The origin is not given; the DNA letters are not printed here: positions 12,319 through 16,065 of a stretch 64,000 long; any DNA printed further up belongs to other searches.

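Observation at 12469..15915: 1148-aa SF2 helicase with a large insertion and a C-terminal PD-(D/E)xK-like nuclease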

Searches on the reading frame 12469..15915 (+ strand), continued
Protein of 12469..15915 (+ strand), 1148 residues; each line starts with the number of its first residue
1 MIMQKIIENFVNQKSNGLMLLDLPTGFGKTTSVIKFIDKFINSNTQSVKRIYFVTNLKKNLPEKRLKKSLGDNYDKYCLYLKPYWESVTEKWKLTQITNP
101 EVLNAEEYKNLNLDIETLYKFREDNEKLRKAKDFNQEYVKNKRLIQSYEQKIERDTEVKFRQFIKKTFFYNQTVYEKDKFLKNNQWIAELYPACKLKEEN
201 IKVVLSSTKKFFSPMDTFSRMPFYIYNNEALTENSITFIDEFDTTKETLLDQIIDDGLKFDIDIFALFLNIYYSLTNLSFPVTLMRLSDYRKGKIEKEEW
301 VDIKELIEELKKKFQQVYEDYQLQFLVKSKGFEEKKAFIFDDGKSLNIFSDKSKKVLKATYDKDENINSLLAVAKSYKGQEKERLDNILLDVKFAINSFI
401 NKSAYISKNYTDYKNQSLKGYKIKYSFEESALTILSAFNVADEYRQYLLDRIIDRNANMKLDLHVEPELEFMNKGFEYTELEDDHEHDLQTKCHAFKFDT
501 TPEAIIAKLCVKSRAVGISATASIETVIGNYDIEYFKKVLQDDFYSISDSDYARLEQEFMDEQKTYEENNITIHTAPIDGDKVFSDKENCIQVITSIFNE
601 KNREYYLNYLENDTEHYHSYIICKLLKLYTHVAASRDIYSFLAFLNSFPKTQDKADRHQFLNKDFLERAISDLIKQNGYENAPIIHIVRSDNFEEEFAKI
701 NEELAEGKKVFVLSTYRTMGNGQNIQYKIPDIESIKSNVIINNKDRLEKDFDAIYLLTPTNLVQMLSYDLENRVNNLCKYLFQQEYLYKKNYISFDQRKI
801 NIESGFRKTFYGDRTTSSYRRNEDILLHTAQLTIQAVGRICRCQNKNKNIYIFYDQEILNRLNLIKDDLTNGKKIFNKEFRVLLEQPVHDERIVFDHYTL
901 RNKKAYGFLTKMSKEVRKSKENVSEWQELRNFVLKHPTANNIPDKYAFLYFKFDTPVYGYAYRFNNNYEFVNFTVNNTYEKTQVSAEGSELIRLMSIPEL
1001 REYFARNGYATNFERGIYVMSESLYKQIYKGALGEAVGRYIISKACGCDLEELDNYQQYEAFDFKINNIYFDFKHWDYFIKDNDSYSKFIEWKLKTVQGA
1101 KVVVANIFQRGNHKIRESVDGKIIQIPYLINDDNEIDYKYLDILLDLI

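Call 47: predict_structure(alignment_id=A1)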
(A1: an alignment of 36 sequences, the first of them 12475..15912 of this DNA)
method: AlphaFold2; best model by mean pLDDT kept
length: 1146 residues; sequences in the alignment: 36
mean_pLDDT: 86.7   pTM: 0.79
mean pLDDT of the five models: 86.7, 85.6, 84.0, 84.0, 82.9
residues with pLDDT >= 90: 532; 70-90: 526; 50-70: 86; < 50: 2
segments of 3 or more residues with pLDDT < 50: none
pLDDT, mean of each block of 10 residues (from residue 1): 92 92 84 90 83 86 89 92 94 90 96 96 91 89 94 94 86 84 92 89 93 86 87 93 91 89 95 90 90 89 94 94 87 84 80 85 89 69 90 94 92 72 82 91 91 78 74 90 85 91 92 93 88 90 92 89 90 82 80 90 88 83 95 94 89 69 93 92 91 91 94 80 85 88 88 83 71 91 88 86 87 59 88 88 91 89 81 89 74 82 92 90 92 93 92 85 78 68 85 89 93 91 92 91 85 83 89 59 81 88 77 70 83 77 69
secondary structure, 60 per line:
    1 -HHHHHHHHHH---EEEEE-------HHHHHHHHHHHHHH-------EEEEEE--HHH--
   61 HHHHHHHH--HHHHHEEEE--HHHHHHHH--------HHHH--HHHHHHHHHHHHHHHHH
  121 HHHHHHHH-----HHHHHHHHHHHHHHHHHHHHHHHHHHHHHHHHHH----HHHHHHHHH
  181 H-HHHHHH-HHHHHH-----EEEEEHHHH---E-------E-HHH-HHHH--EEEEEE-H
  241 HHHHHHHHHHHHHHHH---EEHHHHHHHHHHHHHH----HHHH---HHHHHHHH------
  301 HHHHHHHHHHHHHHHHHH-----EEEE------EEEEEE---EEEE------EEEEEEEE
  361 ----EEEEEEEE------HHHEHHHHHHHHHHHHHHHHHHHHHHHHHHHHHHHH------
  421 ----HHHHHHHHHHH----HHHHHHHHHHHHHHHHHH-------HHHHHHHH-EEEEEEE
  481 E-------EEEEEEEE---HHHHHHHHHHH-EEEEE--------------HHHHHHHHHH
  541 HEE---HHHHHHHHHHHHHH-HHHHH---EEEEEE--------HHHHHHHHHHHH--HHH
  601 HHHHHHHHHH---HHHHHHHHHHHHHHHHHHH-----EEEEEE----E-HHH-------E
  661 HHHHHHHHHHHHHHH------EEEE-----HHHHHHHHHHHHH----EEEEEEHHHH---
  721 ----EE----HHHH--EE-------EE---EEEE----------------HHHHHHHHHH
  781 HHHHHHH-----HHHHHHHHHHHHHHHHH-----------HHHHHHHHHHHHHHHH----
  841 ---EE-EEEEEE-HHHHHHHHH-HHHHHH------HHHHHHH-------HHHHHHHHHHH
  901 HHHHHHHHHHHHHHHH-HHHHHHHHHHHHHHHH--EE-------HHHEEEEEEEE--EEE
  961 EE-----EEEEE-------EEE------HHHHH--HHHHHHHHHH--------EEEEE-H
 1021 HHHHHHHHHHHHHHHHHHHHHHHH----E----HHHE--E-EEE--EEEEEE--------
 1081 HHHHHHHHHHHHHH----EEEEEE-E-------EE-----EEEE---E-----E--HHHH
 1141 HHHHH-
elements in order (helices of 4 or more, strands of 3 or more residues): H2-11 E15-19 H27-40 E48-53 H61-68 H71-75 E76-79 H82-89 H98-101 H104-128 H134-167 H172-181 H183-188 H190-195 E201-205 H206-209 H227-230 E233-238 H240-256 H262-275 H280-283 H287-294 H301-318 E324-327 E334-339 E343-346 E353-360 E365-372 H383-414 H425-435 H440-457 H465-472 E474-481 E489-496 H500-510 E512-516 H531-541 H547-560 H562-566 E570-575 H584-595 H598-610 H614-632 E638-643 H661-675 E682-685 H691-703 E708-713 H714-717 H731-734 E751-754 H771-787 H793-809 H821-836 E847-852 H854-862 H864-869 H876-882 H890-916 H918-933 E948-955 E958-962 E968-972 E980-982 H989-993 H996-1005 E1014-1018 H1020-1044 E1062-1064 E1067-1072 H1081-1094 E1099-1104 E1121-1124 H1137-1145

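Call 51: fold_search(model_id=the predicted structure, library=pdb)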
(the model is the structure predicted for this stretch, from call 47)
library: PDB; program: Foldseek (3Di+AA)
matches with E <= 10: 342; with E <= 0.001: 39
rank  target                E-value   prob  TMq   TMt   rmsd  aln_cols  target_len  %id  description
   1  9ix4_B                7.7e-52  1.00  0.58  0.57  20.0      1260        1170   20  Cryo-EM structure of Lactobacillus casei DdmD dimer bound with DNA (released 2025-01-01)
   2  9ixm_A                9.8e-52  1.00  0.56  0.55  19.7      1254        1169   19  Cryo-EM structure of Lactobacillus casei DdmDE bound with DNA (released 2025-01-01)
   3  9ix4_A                1.3e-50  1.00  0.57  0.56  19.7      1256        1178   20  Cryo-EM structure of Lactobacillus casei DdmD dimer bound with DNA (released 2025-01-01)
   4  9khv_A                1.5e-50  1.00  0.59  0.58  21.6      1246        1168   19  Structure of DdmD dimer with ssDNA without nucleotide (released 2025-02-19)
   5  9ki0_A                6.8e-50  1.00  0.58  0.57  21.8      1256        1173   19  structure of DdmD dimer with ssDNA with AGS (released 2025-02-19)
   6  9ezx_A                7.5e-50  1.00  0.59  0.59  21.4      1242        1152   18  Vibrio cholerae DdmD apo complex (released 2024-06-19)
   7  8u3k_A                9.6e-50  1.00  0.57  0.57  21.9      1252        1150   19  DdmDE handover complex (released 2024-07-10)
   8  8u3k_F                1.5e-49  1.00  0.55  0.56  21.9      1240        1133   19  DdmDE handover complex (released 2024-07-10)
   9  9ki0_B                1.5e-49  1.00  0.57  0.56  21.5      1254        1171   19  structure of DdmD dimer with ssDNA with AGS (released 2025-02-19)
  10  9khz_B                7.2e-49  1.00  0.60  0.59  21.2      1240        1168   19  Structure of DdmD dimer with ssDNA with ADP bound (released 2025-02-19)
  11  9khz_A                7.2e-49  1.00  0.60  0.58  21.3      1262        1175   19  Structure of DdmD dimer with ssDNA with ADP bound (released 2025-02-19)
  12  9ezx_B                9.6e-49  1.00  0.60  0.60  21.2      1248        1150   18  Vibrio cholerae DdmD apo complex (released 2024-06-19)
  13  8u0u_A                1.7e-48  1.00  0.57  0.58  21.7      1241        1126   19  DdmD dimer in complex with ssDNA (released 2024-07-10)
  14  9ezy_A                4.5e-48  1.00  0.57  0.57  21.6      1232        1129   19  Vibrio cholerae DdmD-DdmE holo complex (released 2024-09-04)
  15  9bqv_A                1.3e-47  1.00  0.59  0.58  21.2      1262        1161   19  DdmD dimer apoprotein (released 2024-07-03)
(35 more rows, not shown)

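Call 56: search_solved_structures(query=L005:10001-13456:+, max_evalue=0.00001)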
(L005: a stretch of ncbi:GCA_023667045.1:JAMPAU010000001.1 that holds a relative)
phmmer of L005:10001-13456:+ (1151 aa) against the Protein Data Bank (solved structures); distinct sequences matched with E-value up to 0.00001: 6.
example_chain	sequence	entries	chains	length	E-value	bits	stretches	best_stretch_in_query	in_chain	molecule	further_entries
9ix4_A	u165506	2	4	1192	5.9e-61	209.8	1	5-1116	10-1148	DdmD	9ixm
9bf1_A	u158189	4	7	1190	5.6e-37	130.5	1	281-1112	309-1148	Helicase/UvrB N-terminal domain-containing protein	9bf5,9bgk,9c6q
9ezx_A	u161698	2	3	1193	5.6e-37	130.4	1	281-1112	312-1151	Helicase/UvrB N-terminal domain-containing protein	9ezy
8u0u_A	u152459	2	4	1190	6e-37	130.3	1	281-1112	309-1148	Helicase/UvrB N-terminal domain-containing protein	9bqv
9khv_A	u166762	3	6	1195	6.1e-37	130.3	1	281-1112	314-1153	Helicase/UvrB N-terminal domain-containing protein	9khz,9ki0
8u0w_A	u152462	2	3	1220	6.7e-37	130.2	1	281-1112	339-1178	Helicase/UvrB N-terminal domain-containing protein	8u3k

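Call 57: search_solved_structures(query=L027:5015-8371:+, max_evalue=0.00001)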
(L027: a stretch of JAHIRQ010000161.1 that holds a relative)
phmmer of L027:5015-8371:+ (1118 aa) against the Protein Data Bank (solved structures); distinct sequences matched with E-value up to 0.00001: 6.
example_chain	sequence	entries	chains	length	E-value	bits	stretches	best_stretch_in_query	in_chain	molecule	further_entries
9ix4_A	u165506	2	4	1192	2.1e-51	178.2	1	4-1101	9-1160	DdmD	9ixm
8u0u_A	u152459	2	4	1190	1.8e-26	95.6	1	404-1084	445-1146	Helicase/UvrB N-terminal domain-containing protein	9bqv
9bf1_A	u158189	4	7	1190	1.8e-26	95.6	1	404-1084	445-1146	Helicase/UvrB N-terminal domain-containing protein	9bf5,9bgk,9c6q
9ezx_A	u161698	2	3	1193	1.8e-26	95.6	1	404-1084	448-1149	Helicase/UvrB N-terminal domain-containing protein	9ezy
9khv_A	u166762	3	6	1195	1.8e-26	95.6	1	404-1084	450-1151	Helicase/UvrB N-terminal domain-containing protein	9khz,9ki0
8u0w_A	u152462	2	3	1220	2.1e-26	95.4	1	404-1084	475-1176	Helicase/UvrB N-terminal domain-containing protein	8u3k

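Call 60: find_related_loci(query=A2, collection=metagenome_contigs, flank=8000)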
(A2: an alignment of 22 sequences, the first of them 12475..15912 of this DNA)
Query A2 (1146 aa) in metagenome_contigs; peptide patterns used: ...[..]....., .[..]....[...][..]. (x = any residue, [..] = any of these).
531 stretches matched a pattern; 491 encode a relative of the query (tblastn E <= 1e-3); the best 80 are kept; 80 distinct loci.
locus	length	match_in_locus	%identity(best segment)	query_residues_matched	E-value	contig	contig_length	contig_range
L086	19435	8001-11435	50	1-1140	0e+0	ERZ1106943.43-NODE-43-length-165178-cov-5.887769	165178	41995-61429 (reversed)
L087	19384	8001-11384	44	1-1133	0e+0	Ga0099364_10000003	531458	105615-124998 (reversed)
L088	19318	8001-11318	42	1-1135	0e+0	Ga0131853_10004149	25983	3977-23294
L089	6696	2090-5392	42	1-1131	0e+0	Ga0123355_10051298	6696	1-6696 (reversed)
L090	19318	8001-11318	41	1-1132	0e+0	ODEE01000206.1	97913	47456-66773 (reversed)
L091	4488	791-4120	40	1-1133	0e+0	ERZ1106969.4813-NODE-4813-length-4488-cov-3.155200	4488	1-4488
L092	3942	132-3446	40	1-1132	0e+0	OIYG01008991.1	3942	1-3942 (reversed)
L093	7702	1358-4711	40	1-1142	0e+0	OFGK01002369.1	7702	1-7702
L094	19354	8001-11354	40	1-1142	0e+0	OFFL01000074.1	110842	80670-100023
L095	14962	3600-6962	39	1-1146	0e+0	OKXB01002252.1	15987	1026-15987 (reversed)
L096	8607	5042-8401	39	1-1140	0e+0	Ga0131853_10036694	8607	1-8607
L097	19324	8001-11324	40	1-1136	0e+0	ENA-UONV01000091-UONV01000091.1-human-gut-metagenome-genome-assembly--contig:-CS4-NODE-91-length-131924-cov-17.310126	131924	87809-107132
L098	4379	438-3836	40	1-1135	0e+0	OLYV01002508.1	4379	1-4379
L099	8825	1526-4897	40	1-1146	0e+0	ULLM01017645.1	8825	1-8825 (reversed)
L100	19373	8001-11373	39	1-1146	0e+0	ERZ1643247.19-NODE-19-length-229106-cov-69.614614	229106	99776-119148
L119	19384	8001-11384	30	1-1132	5e-137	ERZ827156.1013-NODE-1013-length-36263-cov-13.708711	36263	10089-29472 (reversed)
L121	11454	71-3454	29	1-1132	9e-137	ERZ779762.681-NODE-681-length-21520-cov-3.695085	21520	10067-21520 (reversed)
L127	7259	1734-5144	31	1-1132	8e-135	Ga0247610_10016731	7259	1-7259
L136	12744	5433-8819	29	1-1132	3e-133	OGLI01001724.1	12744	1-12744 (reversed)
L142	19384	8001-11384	29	1-1132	1e-132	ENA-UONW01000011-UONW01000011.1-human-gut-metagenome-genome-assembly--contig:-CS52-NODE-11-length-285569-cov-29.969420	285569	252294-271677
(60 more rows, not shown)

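Call 64: search_protein_families(library=pfam, proteins=[L088:11377-13188:+, L090:11444-13993:+, L014:13508-17002:+, L025:13789-16098:+, L027:8535-10640:+, L026:13573-15312:+, L094:11584-12804:+, L024:13486-14631:+, L006:7415-8671:+, L006:150-3440:+], max_evalue=0.001)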
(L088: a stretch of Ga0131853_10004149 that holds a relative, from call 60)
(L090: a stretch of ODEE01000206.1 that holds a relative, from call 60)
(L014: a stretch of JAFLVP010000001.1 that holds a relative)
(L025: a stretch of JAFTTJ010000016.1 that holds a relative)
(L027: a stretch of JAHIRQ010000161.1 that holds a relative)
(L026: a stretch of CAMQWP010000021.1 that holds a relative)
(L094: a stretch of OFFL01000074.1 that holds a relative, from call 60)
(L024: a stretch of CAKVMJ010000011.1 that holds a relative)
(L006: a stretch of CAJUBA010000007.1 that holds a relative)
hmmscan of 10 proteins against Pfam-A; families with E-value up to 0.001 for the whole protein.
L088:11377-13188:+ (603 aa): 1 family
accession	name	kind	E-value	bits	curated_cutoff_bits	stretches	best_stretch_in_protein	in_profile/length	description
PF21941.2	SMEK_N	-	4.9e-24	85.2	27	1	11-153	2-139/140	SMEK domain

L090:11444-13993:+ (849 aa): 0 families

L014:13508-17002:+ (1164 aa): 1 family
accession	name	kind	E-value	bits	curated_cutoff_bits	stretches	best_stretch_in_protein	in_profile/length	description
PF20693.3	YobI-ATPase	-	1.4e-91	308.2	27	1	34-401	1-362/363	YobI-like P-loop NTPase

L025:13789-16098:+ (769 aa): 1 family
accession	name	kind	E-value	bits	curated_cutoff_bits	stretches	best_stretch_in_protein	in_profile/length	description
PF13166.12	AAA_13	-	3.2e-27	96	36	1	12-747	2-688/713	AAA domain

L027:8535-10640:+ (701 aa): 5 families
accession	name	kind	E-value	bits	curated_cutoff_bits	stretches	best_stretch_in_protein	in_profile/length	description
PF13175.12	AAA_15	-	1.6e-37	130.4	32.1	1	1-358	1-373/374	AAA ATPase domain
PF13304.12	AAA_21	-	1.4e-18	68.5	27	2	312-358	261-302/304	AAA domain, putative AbiEii toxin, Type IV TA system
PF20469.4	OLD-like_TOPRIM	-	4.3e-12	46.8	23.2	1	443-507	1-67/67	Overcoming lysogenization defect protein-like, TOPRIM domain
PF02463.25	SMC_N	-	4e-09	36.7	40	1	2-51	1-52/220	RecF/RecN/SMC N terminal domain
PF11398.14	DUF2813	-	5.3e-06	26.5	21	0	308-338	282-312/372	Protein of unknown function (DUF2813)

L026:13573-15312:+ (579 aa): 1 family
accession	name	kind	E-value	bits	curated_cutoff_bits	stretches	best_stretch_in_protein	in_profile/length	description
PF00665.32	rve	-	0.00012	22.7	32.6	1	222-314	22-102/102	Integrase core domain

L094:11584-12804:+ (406 aa): 1 family
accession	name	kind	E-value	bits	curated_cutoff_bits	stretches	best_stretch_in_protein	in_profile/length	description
PF14022.11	DUF4238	-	2.4e-13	50.6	27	1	3-354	2-269/281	Protein of unknown function (DUF4238)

L024:13486-14631:+ (381 aa): 1 family
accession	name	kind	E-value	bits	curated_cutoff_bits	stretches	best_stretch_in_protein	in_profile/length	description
PF02086.21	MethyltransfD12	-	6.6e-39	134.6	22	2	165-359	56-249/253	D12 class N6 adenine-specific DNA methyltransferase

L006:7415-8671:+ (418 aa): 0 families

L006:150-3440:+ (1096 aa): 9 families
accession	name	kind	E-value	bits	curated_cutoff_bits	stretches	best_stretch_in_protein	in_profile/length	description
PF04851.21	ResIII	-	1.4e-42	145.8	22.5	1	329-483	2-163/164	Type III restriction enzyme, res subunit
PF18766.7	SWI2_SNF2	-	2.7e-18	66.9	26.7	1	334-525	1-190/221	SWI2/SNF2 ATPase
PF08463.15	EcoEI_R_C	-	1.1e-17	65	24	1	947-1086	2-156/163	EcoEI R protein C-terminal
PF00270.35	DEAD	-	2.2e-12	47.5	26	1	332-486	1-164/167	DEAD/DEAH box helicase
PF13643.11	DUF4145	-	2.6e-10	40.6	23.1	1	23-113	3-87/88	Domain of unknown function (DUF4145)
PF04313.20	HSDR_N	-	4.3e-10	40.2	25.1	1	225-293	122-193/198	Type I restriction enzyme R protein N terminus (HSDR_N)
PF00271.37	Helicase_C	-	3.7e-08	34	23.5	1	590-691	11-108/110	Helicase conserved C-terminal domain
PF13588.12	HSDR_N_2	-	6.3e-06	26.7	25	1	226-291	34-95/110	Type I restriction enzyme R protein N terminus (HSDR_N)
PF00176.29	SNF2-rel_dom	-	0.00055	19.6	24.9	0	334-458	1-136/290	SNF2-related domain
